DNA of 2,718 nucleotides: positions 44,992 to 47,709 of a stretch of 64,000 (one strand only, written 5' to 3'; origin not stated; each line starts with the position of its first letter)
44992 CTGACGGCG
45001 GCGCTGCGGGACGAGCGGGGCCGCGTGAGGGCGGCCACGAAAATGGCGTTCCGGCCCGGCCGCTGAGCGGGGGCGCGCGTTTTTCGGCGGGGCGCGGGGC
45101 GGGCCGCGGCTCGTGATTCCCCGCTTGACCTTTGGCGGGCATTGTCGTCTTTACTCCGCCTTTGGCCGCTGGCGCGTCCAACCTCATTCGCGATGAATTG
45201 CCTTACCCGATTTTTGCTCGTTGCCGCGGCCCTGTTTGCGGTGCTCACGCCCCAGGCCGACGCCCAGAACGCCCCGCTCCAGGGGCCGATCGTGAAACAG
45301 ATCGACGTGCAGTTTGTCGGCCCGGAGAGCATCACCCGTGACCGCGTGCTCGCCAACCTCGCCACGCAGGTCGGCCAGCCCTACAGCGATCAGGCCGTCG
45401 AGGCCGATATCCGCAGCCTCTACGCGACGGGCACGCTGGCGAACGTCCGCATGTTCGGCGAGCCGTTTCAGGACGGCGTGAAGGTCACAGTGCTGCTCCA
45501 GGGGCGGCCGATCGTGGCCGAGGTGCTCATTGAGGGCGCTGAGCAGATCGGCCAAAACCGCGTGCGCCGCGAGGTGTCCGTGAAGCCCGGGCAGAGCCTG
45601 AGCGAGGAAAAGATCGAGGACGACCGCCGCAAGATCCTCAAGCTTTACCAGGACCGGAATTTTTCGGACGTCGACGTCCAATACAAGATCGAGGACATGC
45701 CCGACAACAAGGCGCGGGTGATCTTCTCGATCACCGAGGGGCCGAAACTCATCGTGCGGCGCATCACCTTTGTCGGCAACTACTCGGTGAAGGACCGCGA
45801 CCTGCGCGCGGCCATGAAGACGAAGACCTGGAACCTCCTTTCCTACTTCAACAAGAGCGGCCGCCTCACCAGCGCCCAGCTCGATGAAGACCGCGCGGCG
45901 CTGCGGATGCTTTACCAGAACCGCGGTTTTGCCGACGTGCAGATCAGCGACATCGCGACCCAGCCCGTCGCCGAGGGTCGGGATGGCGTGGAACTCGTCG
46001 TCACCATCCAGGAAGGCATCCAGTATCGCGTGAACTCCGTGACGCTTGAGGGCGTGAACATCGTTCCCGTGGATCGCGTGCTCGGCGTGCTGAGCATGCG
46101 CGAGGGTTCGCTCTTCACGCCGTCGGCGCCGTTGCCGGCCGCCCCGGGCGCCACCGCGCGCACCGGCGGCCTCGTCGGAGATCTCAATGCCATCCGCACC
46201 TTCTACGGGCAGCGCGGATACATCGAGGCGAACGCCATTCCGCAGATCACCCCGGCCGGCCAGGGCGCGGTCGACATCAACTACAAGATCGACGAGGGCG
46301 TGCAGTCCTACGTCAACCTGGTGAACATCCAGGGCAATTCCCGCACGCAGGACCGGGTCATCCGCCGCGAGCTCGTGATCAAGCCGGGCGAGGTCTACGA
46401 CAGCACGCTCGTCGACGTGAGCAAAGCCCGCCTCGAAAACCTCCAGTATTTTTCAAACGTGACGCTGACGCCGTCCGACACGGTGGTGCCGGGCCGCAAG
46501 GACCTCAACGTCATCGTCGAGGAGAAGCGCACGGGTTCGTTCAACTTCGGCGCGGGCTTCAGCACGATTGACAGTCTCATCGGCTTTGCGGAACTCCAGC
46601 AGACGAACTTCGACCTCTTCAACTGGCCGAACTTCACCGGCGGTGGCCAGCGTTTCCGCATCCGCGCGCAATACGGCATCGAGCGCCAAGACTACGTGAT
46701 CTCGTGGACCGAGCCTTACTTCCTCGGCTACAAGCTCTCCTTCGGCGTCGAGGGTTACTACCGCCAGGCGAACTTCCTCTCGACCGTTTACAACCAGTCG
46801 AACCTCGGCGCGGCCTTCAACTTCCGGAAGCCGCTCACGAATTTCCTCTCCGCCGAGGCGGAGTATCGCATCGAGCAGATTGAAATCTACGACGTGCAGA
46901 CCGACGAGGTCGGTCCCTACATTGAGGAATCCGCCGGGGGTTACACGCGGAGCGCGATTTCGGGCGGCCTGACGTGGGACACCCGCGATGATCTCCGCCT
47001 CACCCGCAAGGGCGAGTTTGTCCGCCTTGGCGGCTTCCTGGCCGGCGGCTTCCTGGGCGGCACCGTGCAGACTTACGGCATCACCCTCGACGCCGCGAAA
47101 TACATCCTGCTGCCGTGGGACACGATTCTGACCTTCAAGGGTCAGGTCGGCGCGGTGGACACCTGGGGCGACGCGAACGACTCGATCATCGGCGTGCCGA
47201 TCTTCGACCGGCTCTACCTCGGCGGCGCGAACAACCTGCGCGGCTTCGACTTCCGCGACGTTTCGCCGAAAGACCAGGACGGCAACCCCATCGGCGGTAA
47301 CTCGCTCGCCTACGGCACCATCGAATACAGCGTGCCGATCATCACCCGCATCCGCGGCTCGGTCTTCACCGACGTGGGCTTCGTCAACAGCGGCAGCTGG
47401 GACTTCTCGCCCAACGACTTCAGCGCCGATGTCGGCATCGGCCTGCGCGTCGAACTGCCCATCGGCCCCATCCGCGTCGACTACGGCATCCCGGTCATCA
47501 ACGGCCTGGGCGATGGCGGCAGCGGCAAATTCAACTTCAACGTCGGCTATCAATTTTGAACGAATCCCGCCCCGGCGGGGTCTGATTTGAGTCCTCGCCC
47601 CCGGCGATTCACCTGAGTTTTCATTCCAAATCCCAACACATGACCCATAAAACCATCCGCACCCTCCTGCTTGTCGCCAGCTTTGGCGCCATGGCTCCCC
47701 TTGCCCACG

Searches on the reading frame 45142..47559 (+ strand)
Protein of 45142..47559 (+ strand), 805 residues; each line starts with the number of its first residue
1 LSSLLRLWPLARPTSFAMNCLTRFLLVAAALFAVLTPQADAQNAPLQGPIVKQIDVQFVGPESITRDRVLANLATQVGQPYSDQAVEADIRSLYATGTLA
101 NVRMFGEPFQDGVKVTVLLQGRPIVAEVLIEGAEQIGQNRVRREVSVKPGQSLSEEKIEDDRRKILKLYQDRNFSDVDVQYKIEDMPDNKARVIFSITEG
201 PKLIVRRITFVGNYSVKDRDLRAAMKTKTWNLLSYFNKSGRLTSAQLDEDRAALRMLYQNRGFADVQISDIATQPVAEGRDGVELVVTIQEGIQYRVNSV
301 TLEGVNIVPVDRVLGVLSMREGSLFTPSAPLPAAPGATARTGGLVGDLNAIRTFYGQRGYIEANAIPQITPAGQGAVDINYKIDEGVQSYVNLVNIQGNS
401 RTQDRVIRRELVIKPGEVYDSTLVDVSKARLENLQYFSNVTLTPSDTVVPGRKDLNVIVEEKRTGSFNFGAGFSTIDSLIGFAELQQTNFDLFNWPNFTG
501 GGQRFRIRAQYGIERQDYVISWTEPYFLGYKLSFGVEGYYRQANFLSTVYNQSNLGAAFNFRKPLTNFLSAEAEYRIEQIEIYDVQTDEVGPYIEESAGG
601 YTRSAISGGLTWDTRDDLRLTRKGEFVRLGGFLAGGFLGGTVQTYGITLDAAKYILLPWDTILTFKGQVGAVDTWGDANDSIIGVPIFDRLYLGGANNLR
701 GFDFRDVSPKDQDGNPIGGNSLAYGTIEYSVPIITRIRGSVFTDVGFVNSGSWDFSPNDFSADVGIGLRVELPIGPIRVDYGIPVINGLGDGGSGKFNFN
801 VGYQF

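Call 45: search_protein_families(library=pfam, proteins=[window:45142-47559:+], max_evalue=0.0001)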
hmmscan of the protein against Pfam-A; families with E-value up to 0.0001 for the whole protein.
window:45142-47559:+ (805 aa): 2 families
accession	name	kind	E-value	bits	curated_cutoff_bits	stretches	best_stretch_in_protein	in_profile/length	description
PF01103.29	Omp85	-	5.6e-60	204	24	1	497-805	1-325/325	Omp85 superfamily domain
PF07244.20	POTRA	-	2.5e-55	185.5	21.3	4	123-200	1-79/79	Surface antigen variable number repeat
